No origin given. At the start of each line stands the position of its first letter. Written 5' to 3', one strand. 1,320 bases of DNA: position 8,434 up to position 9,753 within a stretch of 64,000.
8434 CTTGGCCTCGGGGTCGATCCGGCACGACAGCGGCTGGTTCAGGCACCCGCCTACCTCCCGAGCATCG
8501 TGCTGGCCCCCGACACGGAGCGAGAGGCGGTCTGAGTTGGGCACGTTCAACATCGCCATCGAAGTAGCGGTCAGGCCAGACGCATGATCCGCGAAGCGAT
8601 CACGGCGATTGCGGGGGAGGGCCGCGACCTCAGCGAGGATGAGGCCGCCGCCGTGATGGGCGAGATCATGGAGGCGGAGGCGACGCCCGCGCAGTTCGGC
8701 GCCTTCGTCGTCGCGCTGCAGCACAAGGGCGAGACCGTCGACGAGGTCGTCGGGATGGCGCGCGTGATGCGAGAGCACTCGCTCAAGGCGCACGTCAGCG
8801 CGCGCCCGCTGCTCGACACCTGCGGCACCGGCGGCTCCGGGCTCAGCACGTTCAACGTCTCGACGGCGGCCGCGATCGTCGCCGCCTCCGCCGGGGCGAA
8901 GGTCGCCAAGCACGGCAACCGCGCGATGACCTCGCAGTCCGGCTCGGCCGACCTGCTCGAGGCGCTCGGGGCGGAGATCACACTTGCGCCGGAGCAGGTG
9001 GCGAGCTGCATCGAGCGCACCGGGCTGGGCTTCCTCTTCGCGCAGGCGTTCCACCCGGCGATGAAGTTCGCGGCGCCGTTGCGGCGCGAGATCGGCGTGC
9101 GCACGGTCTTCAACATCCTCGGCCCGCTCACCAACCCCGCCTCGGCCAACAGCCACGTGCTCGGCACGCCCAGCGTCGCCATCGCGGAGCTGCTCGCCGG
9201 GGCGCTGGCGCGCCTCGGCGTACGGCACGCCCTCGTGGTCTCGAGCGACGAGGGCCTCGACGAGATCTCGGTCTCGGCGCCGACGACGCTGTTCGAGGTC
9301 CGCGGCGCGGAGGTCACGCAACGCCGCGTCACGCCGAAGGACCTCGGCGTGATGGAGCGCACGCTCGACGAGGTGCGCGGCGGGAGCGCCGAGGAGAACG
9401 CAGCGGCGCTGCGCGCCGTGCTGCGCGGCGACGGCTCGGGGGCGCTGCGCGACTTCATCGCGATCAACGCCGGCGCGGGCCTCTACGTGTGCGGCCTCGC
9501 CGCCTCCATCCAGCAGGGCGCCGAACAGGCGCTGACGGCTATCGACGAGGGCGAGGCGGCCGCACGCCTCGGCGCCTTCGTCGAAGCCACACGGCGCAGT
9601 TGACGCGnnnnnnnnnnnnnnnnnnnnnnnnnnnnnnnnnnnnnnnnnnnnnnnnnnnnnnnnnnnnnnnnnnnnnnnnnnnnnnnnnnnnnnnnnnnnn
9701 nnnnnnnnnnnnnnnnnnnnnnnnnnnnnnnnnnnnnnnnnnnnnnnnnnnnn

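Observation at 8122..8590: Retropepsin-like aspartic protease gene inserted between trpG and trpD, flanked by 53-bp direct repeats that duplicate its own 5' end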

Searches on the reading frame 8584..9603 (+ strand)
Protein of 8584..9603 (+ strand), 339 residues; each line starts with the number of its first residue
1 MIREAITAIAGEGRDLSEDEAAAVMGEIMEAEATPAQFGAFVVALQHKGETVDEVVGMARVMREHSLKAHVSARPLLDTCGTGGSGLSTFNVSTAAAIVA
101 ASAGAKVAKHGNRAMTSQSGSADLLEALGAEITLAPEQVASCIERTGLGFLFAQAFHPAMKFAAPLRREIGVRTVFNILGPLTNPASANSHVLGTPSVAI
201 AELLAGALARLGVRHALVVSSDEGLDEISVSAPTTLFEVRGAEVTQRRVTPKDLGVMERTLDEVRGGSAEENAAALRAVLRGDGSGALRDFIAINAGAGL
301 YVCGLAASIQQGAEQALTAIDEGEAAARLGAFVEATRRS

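Call 4: search_protein_families(library=pfam, proteins=[window:8584-9603:+], max_evalue=0.01)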
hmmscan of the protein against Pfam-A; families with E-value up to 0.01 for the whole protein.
window:8584-9603:+ (339 aa): 2 families
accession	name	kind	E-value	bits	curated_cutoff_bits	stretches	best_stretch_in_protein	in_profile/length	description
PF00591.27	Glycos_transf_3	-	1.5e-87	293.9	27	1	75-325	3-252/253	Glycosyl transferase family, a/b domain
PF02885.22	Glycos_trans_3N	-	4.2e-20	71.7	26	1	11-66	8-63/63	Glycosyl transferase family, helical bundle domain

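Call 5: search_protein_families(library=ncbifam, proteins=[window:8584-9603:+], max_evalue=0.01)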
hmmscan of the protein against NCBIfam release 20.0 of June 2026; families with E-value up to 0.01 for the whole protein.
window:8584-9603:+ (339 aa): 13 families
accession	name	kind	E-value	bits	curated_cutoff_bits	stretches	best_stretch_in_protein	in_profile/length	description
TIGR01245.1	trpD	equivalog_domain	6.1e-121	403.8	199.05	1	12-334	6-329/330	anthranilate phosphoribosyltransferase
NF011201.0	PRK14607.1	equivalog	5e-110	368.7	670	1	10-337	202-529/534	bifunctional anthranilate synthase component II/anthranilate phosphoribosyltransferase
NF007073.0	PRK09522.1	equivalog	9.6e-56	189.8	738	1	14-332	211-527/531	bifunctional anthranilate synthase glutamate amidotransferase component TrpG/anthranilate phosphoribosyltransferase TrpD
NF005635.0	PRK07394.1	equivalog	1e-30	107.2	287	1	13-333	19-341/348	hypothetical protein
NF006564.0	PRK09071.1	equivalog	5.5e-29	101.2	257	1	11-250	25-263/335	glycosyl transferase family protein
NF003338.0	PRK04350.1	subfamily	6.1e-16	57.9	434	1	12-147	101-233/502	thymidine phosphorylase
NF006005.0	PRK08136.1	equivalog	8.2e-16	58.2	185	1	13-189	17-194/314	DNA-binding protein YbiB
TIGR03327.1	AMP_phos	equivalog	5.3e-14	51.6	535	1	12-148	96-229/500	AMP phosphorylase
TIGR02645.1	ARCH_P_rylase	hypoth_equivalog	4.1e-13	48.6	434.6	1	12-149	95-229/493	putative thymidine phosphorylase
TIGR02644.1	Y_phosphoryl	subfamily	4.5e-11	42.2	409.05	1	12-150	10-148/417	pyrimidine-nucleoside phosphorylase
NF004490.0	PRK05820.1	equivalog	9.9e-09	34.3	269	1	10-148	12-150/439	thymidine phosphorylase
TIGR02643.1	T_phosphoryl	equivalog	7.3e-06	25.1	570.7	1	12-147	12-149/437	thymidine phosphorylase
NF004747.0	PRK06078.1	equivalog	0.00013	20.7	559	0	12-146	12-146/434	pyrimidine-nucleoside phosphorylase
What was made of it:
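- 8584..9603 (+): trpD (anthranilate phosphoribosyltransferase). It has no SD of its own. TIGR01245 E 6e-121 (call 5).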

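Call 26: find_related_loci(query=window:8584-9603:+, collection=genome_contigs, flank=6000)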
Query window:8584-9603:+ (339 aa) in genome_contigs; peptide patterns used: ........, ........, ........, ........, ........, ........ (x = any residue, [..] = any of these).
599 stretches matched a pattern (row limit reached: there are more); 489 encode a relative of the query (tblastn E <= 1e-3); the best 80 are kept; 80 distinct loci.
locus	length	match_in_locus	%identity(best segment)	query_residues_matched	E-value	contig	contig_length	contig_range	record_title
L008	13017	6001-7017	96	1-339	0e+0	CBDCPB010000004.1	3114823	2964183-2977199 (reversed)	MAG: Dehalococcoidia bacterium isolate 8ea35d84-8be8-4b26-9b51-5b82e401d502 genome assembly, contig: contig_4, whole gen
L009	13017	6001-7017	95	1-339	0e+0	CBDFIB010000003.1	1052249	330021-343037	MAG: Dehalococcoidia bacterium isolate 7cd25a05-99ee-4af3-888e-ade58bc44bba genome assembly, contig: contig_3, whole gen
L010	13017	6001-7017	95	1-339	0e+0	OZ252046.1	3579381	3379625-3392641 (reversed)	MAG: Dehalococcoidia bacterium isolate ad336184-ad58-47b0-9b5a-c7672a60f3bb genome assembly, chromosome: 1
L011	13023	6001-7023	91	1-339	0e+0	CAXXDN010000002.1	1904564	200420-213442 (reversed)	MAG: Dehalococcoidia bacterium isolate dc2ee83f-b268-46d2-8eab-f8d2e8673164 genome assembly, contig: contig_2, whole gen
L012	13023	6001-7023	92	1-339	0e+0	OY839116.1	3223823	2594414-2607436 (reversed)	MAG: Dehalococcoidia bacterium isolate 44b3abb6-b6b9-4f11-be96-93ee54cc77f6 genome assembly, chromosome: 1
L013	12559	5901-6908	92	1-336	0e+0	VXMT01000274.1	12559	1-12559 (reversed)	MAG: Chloroflexi bacterium isolate SB0661_bin_43 NODE_3456_length_12559_cov_18.297585, whole genome shotgun sequence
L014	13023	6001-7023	91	1-339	0e+0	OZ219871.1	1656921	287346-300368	MAG: Dehalococcoidia bacterium isolate adc01b0e-c114-4b94-a05b-fd73c1a39460 genome assembly, chromosome: 5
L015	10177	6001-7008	84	1-336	2e-174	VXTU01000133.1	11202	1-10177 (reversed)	MAG: Chloroflexi bacterium isolate SB0666_bin_12 NODE_2424_length_11202_cov_9.943931, whole genome shotgun sequence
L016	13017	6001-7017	82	1-339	4e-173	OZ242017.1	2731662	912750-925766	MAG: Dehalococcoidia bacterium isolate 79033009-71bc-4738-9767-b53c0ebe850b genome assembly, chromosome: 1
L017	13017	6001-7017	83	1-339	3e-170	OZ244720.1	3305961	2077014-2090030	MAG: Dehalococcoidia bacterium isolate 9e3a45bd-a01b-43fc-9133-5d91322e70de genome assembly, chromosome: 1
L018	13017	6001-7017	82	1-339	9e-168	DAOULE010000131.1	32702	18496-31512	MAG TPA_asm: Dehalococcoidia bacterium isolate S8_381 273151, whole genome shotgun sequence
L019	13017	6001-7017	94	1-339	0e+0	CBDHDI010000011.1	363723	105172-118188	MAG: Dehalococcoidia bacterium isolate d0c5affc-a78a-4576-9923-169fe3940cd0 genome assembly, contig: contig_11, whole ge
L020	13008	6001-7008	82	1-336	3e-156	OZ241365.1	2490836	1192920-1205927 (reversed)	MAG: Dehalococcoidia bacterium isolate b540d7ce-c250-42bc-8ee4-bb56ff326f07 genome assembly, chromosome: 1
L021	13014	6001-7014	69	2-339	6e-142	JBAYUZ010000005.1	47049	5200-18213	MAG: Dehalococcoidia bacterium isolate SO_2016_LW3_48 scaffold01140_LW162_2016, whole genome shotgun sequence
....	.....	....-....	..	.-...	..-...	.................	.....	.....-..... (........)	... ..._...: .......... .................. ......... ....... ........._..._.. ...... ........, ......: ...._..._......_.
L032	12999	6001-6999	63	1-336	3e-123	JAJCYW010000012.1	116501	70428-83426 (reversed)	MAG: Chloroflexota bacterium isolate OFTM331 OFTM331_11, whole genome shotgun sequence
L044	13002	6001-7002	59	2-337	6e-109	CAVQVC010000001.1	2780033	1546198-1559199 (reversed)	MAG: uncultured Chloroflexia bacterium isolate MFD10007.bin.2.9 genome assembly, contig: contig_3036, whole genome shotg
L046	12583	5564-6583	57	1-338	6e-109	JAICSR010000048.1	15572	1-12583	MAG: Ktedonobacterales bacterium isolate GZL_HYHR_2_bin.65 k141_4158727_length_15572_cov_12.1055, whole genome shotgun s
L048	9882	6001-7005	63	2-337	2e-107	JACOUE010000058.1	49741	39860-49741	MAG: Chloroflexi bacterium isolate NC_groundwater_62_Pr7_S-0.65um_68_13 FFV18_Sp65_scaffold_328671, whole genome shotgun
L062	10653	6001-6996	57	1-334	9e-105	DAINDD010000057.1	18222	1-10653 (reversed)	MAG TPA_asm: Chloroflexota bacterium isolate CTOTU41506 NODE_2619_length_18222_cov_4.749766, whole genome shotgun sequen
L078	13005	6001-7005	61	1-337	6e-102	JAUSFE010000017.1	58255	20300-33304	MAG: Dehalococcoidia bacterium isolate E14_maxbin.284_sub E14_k141_1412528, whole genome shotgun sequence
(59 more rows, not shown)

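Call 57: search_protein_families(library=padloc, proteins=[L032:5741-6004:+, L032:5521-5847:+], max_evalue=0.01)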
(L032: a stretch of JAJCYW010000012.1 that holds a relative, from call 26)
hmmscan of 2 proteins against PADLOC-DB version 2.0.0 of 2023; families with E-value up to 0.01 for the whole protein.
L032:5741-6004:+ (87 aa): 0 families

L032:5521-5847:+ (108 aa): 0 families

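Call 60: search_protein_families(library=pfam, proteins=[L032:5741-6004:+, L032:5521-5847:+, L044:5373-5987:+, L046:4809-5522:+, L062:5094-5999:+, L078:5409-5999:+, L048:5755-5979:+], max_evalue=0.01)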
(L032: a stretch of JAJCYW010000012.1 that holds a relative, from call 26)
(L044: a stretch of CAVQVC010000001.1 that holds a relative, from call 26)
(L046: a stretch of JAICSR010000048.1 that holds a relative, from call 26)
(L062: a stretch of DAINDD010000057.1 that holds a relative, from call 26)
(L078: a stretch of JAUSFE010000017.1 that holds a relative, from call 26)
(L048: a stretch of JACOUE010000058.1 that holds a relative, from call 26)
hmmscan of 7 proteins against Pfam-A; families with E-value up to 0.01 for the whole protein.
L032:5741-6004:+ (87 aa): 1 family
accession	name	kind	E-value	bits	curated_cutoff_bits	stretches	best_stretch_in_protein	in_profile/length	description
PF05016.21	ParE_toxin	-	3.1e-09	37.7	23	1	5-81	1-86/89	ParE toxin of type II toxin-antitoxin system, parDE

L032:5521-5847:+ (108 aa): 2 families
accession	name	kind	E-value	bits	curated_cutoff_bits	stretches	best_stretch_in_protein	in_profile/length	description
PF19807.5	DUF6290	-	0.00058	20.5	27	1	4-70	4-70/72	Family of unknown function (DUF6290)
PF20605.4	Antitox_RHH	-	0.00072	20.1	27.2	1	7-40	10-43/50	Antitoxin-like ribbon-helix-helix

L044:5373-5987:+ (204 aa): 0 families

L046:4809-5522:+ (237 aa): 1 family
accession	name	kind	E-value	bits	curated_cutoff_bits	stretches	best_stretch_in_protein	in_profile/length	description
PF03483.22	B3_4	-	5e-29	101.6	29.3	1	65-194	2-127/174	B3/4 domain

L062:5094-5999:+ (301 aa): 1 family
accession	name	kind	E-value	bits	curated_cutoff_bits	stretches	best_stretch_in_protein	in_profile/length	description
PF04326.19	SLFN_AlbA_2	-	9.3e-17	62.1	25.3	1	14-137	1-111/118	Schlafen, AlbA_2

L078:5409-5999:+ (196 aa): 0 families

L048:5755-5979:+ (75 aa): 2 families
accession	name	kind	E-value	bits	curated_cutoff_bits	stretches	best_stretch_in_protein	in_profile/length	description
PF13650.11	Asp_protease_2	-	3.7e-06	28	24.3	1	20-72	9-64/90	Aspartyl protease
PF13975.11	gag-asp_proteas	-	3.8e-05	24.6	28.2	1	20-72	9-64/92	gag-polyprotein putative aspartyl protease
